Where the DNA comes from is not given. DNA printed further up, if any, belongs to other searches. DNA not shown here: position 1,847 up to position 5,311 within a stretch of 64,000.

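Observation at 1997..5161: Single-polypeptide TIR / radical SAM / Cys-rich (SPASM-like) / helical-repeat fusion, a candidate novel TIR-based defence or signalling enzyme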

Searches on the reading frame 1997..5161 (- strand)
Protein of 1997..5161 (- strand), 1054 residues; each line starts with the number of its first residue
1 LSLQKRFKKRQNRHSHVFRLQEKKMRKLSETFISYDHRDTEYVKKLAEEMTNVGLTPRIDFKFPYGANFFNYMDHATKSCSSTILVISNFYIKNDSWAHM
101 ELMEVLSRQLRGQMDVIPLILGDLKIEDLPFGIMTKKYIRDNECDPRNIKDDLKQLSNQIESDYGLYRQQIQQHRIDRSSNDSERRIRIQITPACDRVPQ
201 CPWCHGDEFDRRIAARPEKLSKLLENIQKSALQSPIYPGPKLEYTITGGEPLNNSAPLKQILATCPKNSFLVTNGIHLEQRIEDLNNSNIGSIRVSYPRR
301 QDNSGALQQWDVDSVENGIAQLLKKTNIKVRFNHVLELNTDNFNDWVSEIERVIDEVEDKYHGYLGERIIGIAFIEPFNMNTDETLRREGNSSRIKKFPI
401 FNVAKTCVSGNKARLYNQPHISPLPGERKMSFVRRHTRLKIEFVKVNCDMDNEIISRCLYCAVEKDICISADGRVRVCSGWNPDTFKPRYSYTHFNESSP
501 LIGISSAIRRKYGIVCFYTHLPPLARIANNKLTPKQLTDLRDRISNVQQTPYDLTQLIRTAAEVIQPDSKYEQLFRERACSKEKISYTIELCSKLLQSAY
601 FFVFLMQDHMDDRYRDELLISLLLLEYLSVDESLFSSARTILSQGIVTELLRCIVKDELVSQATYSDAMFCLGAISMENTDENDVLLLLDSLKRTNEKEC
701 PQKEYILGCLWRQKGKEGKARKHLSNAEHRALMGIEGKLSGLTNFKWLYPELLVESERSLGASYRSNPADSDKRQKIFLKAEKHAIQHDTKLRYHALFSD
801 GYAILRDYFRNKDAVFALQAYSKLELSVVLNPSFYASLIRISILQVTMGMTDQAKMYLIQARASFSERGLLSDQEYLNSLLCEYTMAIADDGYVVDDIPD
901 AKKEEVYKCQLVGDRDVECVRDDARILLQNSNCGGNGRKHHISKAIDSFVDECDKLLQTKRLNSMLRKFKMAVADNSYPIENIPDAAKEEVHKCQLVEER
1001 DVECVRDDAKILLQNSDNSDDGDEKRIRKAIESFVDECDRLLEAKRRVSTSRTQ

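Call 3: search_protein_families(library=pfam, proteins=[window:1997-5161:-], max_evalue=1)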
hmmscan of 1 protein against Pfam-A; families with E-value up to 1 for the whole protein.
window:1997-5161:- (1054 aa): 4 families
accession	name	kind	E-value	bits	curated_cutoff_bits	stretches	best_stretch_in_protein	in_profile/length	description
PF13676.11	TIR_2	-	1.1e-12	48.9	28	1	32-125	2-94/122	TIR domain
PF14116.11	YyzF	-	0.056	13.9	27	0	939-954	3-18/48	YyzF-like protein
PF25064.1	ARM_TT21_5th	-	0.078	13.7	27.8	1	809-888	12-88/117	TT21 fifth ARM repeats domain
PF01582.25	TIR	-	0.11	12.7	21.3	1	42-121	17-96/179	TIR domain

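Call 4: search_protein_families(library=ncbifam, proteins=[window:1997-5161:-], max_evalue=1)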
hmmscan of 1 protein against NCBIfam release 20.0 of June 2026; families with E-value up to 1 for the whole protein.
window:1997-5161:- (1054 aa): 5 families
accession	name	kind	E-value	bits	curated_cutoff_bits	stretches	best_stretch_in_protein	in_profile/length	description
TIGR02668.1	moaA_archaeal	equivalog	4.2e-08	32.5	325.25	1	186-359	11-175/303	GTP 3',8-cyclase MoaA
TIGR02666.1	moaA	equivalog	9.2e-08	31.4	284.05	1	185-340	10-168/336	GTP 3',8-cyclase MoaA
NF042941.1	Retron_TIR_antiphage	equivalog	1.6e-06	27.2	600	1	15-146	326-459/464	TIR domain-containing anti-phage reverse transcriptase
NF038283.1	viperin_w_prok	equivalog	0.00048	19.4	180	1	191-336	8-162/281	viperin family antiviral radical SAM protein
TIGR02495.1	NrdG2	equivalog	0.12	11.7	131.15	1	200-288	29-112/193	anaerobic ribonucleoside-triphosphate reductase activating protein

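Call 5: search_protein_families(library=padloc, proteins=[window:1997-5161:-], max_evalue=1)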
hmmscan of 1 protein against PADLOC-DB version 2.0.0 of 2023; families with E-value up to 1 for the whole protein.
window:1997-5161:- (1054 aa): 7 families
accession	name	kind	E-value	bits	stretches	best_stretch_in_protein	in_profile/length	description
PDLC02904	pVip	-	3.5e-07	28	1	192-348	10-163/262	Viperins associated with kinases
PDLC02903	pVip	-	1.6e-05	22.5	1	188-350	3-161/257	Viperins not associated with kinases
PDLC00420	ThsB1|ThsB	-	0.00028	18.2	1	31-134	4-111/319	TIR-like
PDLC02012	SAVED5--SAVED_TIR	-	0.0016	15.6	1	22-123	7-106/404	-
PDLC03825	spbK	-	0.0065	13.9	1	19-93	139-220/308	-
PDLC00436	ThsB1|ThsB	-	0.011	13.2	1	9-60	17-67/183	TIR-like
PDLC03957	bSEFIR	-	0.16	9.7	1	19-91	29-105/412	-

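Call 6: find_homologous_proteins(query=window:1997-5089:-)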
Query window:1997-5089:- (1030 aa): 8 proteins with E <= 0.001 among 7316 candidates.
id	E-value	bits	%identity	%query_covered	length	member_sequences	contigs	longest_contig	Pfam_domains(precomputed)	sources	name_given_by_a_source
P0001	0.0e+0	2358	100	100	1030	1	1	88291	PF13676.12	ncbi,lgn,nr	ncbi:MAG: toll/interleukin-1 receptor domain-containing protein [Deltaproteobacteria bacterium]|nr:t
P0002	2.5e-183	630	39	88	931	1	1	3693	PF13676.12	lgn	-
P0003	3.7e-134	467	33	90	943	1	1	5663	PF13676.12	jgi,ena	-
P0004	5.3e-131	457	33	90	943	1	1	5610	PF01582.26,PF13676.12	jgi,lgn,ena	-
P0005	8.5e-131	456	33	88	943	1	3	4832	PF01582.26,PF13676.12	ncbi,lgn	ncbi:MAG: TIR domain-containing protein [Candidatus Falkowbacteria bacterium]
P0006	5.9e-99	351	30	91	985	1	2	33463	PF13676.12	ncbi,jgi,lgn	ncbi:MAG: toll/interleukin-1 receptor domain-containing protein [Ignavibacteria bacterium]|jgi:hypot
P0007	1.2e-84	303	28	90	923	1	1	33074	PF01582.26,PF04055.28,PF13353.12,PF13676.12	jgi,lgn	jgi:molybdenum cofactor biosynthesis enzyme MoaA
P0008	4.3e-75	272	28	87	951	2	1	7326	PF01582.26,PF13676.12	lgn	-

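Call 7: search_solved_structures(query=window:1997-5089:-, max_evalue=1, show_alignments=3)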
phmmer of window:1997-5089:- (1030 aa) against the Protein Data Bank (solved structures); distinct sequences matched with E-value up to 1: 5.
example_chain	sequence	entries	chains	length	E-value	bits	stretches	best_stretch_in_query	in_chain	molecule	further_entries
7uxr_A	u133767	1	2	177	0.0022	19.3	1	7-108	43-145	TIR domain protein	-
6wt6_A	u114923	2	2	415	0.044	14.9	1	7-129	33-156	Metazoan TIR-STING fusion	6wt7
9dki_A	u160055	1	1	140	0.15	13.1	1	27-115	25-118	TIR domain-containing adapter molecule 2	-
2m1w_A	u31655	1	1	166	0.21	12.7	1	27-116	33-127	TIR domain-containing adapter molecule 2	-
9mud_K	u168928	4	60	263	0.21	12.7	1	6-100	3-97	Cat1 (CRISPR associated TIR 1) pentagonal filament | Cat1 (CRISPR associated TIR 1) pentagonal filament assembly | Cat1 (CRISPR-associated TIR 1)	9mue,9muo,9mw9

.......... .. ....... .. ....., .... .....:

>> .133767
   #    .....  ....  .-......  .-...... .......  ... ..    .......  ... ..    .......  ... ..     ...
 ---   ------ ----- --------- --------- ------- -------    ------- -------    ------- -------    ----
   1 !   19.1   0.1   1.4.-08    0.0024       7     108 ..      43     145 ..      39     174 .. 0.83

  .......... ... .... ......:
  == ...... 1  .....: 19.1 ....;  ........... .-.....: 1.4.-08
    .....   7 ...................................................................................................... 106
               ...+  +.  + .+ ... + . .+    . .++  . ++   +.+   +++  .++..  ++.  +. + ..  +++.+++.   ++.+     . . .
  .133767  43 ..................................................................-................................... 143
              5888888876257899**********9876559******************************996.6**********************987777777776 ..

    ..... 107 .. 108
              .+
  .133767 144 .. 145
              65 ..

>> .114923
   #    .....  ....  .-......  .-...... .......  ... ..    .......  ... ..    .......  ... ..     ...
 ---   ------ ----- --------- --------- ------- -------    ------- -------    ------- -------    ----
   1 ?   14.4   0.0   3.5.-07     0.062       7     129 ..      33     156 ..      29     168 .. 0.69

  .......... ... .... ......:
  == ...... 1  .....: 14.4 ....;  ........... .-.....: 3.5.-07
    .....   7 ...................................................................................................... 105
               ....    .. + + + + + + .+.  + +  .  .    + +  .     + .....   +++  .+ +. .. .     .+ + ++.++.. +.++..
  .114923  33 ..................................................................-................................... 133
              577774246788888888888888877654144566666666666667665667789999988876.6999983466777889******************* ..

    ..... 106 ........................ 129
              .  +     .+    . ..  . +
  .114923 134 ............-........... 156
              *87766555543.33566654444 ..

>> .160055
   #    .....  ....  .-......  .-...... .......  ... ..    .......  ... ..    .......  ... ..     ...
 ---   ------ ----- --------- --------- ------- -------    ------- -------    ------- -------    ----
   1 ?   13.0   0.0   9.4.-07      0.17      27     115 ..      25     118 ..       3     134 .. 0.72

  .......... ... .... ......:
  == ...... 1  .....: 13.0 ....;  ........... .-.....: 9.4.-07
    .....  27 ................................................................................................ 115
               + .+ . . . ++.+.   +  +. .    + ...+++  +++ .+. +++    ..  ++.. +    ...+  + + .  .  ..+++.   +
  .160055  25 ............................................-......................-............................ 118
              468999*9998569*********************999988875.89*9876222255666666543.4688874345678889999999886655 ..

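Call 10: find_encoding_contigs(protein=P0006, flank=10000, max_places=3)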
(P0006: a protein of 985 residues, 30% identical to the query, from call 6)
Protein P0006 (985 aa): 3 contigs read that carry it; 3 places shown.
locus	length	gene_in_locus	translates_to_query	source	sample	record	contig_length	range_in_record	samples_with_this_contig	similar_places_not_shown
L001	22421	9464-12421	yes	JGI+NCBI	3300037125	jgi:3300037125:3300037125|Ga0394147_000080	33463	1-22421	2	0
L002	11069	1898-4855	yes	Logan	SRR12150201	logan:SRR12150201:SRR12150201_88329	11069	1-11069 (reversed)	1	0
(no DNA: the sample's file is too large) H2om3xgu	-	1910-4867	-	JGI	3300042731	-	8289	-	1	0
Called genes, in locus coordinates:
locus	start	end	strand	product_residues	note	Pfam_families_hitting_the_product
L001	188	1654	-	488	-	PF00072:Response_reg, PF00004:AAA (faint), PF00158:Sigma54_activat, PF01078:Mg_chelatase (faint), PF14532:Sigma54_activ_2, PF07724:AAA_2 (weak), PF07728:AAA_5, PF25601:AAA_lid_14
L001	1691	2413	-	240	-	PF11185:DUF2971 (weak)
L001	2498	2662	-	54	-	-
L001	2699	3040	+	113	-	PF05973:Gp49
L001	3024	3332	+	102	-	PF13744:HTH_37 (weak), PF13560:HTH_31, PF12844:HTH_19 (weak), PF01381:HTH_3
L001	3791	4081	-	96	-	PF01381:HTH_3 (weak)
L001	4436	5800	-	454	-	PF02518:HATPase_c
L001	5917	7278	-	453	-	PF01547:SBP_bac_1, PF13416:SBP_bac_8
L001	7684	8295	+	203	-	PF12704:MacB_PCD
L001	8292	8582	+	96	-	-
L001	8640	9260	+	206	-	PF14196:ATC_hydrolase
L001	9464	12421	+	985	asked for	PF13676:TIR_2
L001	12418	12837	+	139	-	PF00903:Glyoxalase, PF13669:Glyoxalase_4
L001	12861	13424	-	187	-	PF19335:HMBD (weak), PF04945:YHS (weak)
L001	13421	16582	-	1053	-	PF00873:ACR_tran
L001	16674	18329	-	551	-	PF19335:HMBD, PF25917:BSH_RND (weak), PF25919:BSH_CusB, PF25973:BSH_CzcB, PF25954:Beta-barrel_RND_2, PF25975:CzcB_C (faint), PF19335:HMBD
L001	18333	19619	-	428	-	PF02321:OEP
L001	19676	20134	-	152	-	-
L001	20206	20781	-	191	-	-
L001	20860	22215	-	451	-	PF21407:SduA_N, PF14082:SduA_C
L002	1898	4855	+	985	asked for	PF13676:TIR_2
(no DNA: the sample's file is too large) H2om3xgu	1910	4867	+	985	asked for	PF13676:TIR_2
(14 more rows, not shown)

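Call 11: find_encoding_contigs(protein=P0007, flank=10000, max_places=3)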
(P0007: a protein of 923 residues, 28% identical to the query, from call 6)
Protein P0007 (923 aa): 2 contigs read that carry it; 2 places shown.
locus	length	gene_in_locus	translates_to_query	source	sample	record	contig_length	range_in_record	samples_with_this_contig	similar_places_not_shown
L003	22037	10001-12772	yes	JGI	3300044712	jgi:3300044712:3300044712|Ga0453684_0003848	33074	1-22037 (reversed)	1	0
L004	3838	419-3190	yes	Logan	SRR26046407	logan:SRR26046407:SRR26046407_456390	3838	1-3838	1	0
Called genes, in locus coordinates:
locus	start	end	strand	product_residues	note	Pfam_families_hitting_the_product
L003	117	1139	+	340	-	PF08545:ACP_syn_III, PF08541:ACP_syn_III_C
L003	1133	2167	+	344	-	-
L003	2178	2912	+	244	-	PF00106:adh_short, PF01370:Epimerase (weak), PF08659:KR, PF13561:adh_short_C2, PF23441:SDR (weak)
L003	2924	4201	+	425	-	PF00109:ketoacyl-synt, PF02801:Ketoacyl-synt_C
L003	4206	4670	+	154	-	PF22817:ApeP-like, PF07977:FabA, PF22818:ApeI-like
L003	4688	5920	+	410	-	PF12242:Eno-Rase_NADH_b, PF12241:Enoyl_reductase, PF07055:Eno-Rase_FAD_bd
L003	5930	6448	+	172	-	PF00364:Biotin_lipoyl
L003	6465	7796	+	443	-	PF00289:Biotin_carb_N, PF02222:ATP-grasp, PF02786:CPSase_L_D2, PF07478:Dala_Dala_lig_C, PF02655:ATP-grasp_3 (faint), PF02785:Biotin_carb_C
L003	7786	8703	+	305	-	PF01039:Carboxyl_trans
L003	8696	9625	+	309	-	PF03255:ACCA, PF01039:Carboxyl_trans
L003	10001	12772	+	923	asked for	PF01582:TIR (faint), PF13676:TIR_2, PF13353:Fer4_12 (faint), PF04055:Radical_SAM (weak)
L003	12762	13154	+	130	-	PF00903:Glyoxalase, PF13669:Glyoxalase_4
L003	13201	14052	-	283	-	-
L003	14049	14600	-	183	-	PF00226:DnaJ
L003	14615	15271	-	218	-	PF00753:Lactamase_B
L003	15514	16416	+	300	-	-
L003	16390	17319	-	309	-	PF03880:DbpA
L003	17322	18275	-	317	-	PF03682:UPF0158 (weak)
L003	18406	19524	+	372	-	PF01571:GCV_T, PF08669:GCV_T_C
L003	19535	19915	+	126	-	PF01597:GCV_H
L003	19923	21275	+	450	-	PF02347:GDC-P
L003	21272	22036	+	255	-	?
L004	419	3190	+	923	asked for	PF01582:TIR (faint), PF13676:TIR_2, PF13353:Fer4_12 (faint), PF04055:Radical_SAM (weak)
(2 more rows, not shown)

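Call 12: find_encoding_contigs(protein=P0008, flank=10000, max_places=2)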
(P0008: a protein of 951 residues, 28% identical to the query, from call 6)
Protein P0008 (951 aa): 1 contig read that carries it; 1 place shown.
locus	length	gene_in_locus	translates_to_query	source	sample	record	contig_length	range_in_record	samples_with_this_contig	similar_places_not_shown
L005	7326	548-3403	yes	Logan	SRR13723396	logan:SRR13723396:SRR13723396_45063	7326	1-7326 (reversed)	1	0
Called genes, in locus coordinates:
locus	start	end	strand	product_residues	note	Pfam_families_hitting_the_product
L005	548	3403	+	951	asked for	PF01582:TIR, PF13676:TIR_2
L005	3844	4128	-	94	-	-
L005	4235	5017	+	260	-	PF11185:DUF2971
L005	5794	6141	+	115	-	PF20619:DUF6804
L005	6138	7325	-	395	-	?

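Call 13: find_encoding_contigs(protein=P0003, flank=10000, max_places=2)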
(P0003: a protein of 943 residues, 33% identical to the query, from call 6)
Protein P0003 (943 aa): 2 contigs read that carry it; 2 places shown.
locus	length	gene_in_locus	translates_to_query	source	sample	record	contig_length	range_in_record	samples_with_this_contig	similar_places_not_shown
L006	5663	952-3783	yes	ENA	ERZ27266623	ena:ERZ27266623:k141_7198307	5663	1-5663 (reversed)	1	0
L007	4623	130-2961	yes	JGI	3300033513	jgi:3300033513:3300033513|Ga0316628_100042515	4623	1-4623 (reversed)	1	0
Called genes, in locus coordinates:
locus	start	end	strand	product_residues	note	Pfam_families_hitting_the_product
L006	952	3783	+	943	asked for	PF13676:TIR_2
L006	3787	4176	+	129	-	PF00903:Glyoxalase, PF13669:Glyoxalase_4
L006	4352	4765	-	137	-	-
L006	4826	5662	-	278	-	?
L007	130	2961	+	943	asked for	PF13676:TIR_2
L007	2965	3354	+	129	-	PF00903:Glyoxalase, PF13669:Glyoxalase_4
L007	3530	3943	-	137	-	-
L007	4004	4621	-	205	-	?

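Call 14: find_encoding_contigs(protein=P0005, flank=10000, max_places=3)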
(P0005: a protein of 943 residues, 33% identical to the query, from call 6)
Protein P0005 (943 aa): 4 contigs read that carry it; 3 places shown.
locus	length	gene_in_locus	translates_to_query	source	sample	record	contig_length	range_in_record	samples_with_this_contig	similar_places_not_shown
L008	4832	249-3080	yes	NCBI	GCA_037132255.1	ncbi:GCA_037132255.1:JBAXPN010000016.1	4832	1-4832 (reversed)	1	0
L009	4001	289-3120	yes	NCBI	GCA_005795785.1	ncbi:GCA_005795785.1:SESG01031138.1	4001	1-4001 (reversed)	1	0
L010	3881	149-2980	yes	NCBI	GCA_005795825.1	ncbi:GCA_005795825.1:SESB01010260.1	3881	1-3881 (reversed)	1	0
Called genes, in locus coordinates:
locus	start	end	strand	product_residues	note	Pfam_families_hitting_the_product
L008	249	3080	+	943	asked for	PF01582:TIR (faint), PF13676:TIR_2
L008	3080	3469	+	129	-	PF00903:Glyoxalase, PF13669:Glyoxalase_4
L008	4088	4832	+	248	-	PF14511:RE_EcoO109I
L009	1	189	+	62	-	?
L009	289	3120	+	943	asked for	PF01582:TIR (faint), PF13676:TIR_2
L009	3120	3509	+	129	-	PF00903:Glyoxalase, PF13669:Glyoxalase_4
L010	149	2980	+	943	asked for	PF01582:TIR (faint), PF13676:TIR_2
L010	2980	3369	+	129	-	PF00903:Glyoxalase, PF13669:Glyoxalase_4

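Call 15: find_encoding_contigs(protein=P0002, flank=10000, max_places=2)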
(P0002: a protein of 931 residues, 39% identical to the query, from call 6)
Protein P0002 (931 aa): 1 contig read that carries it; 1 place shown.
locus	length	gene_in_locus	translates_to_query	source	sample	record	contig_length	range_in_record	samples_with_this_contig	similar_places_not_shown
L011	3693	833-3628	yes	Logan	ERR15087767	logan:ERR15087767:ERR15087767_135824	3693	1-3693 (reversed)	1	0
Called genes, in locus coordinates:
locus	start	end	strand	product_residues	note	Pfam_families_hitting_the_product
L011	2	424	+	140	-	?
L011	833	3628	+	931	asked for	PF13676:TIR_2 (weak)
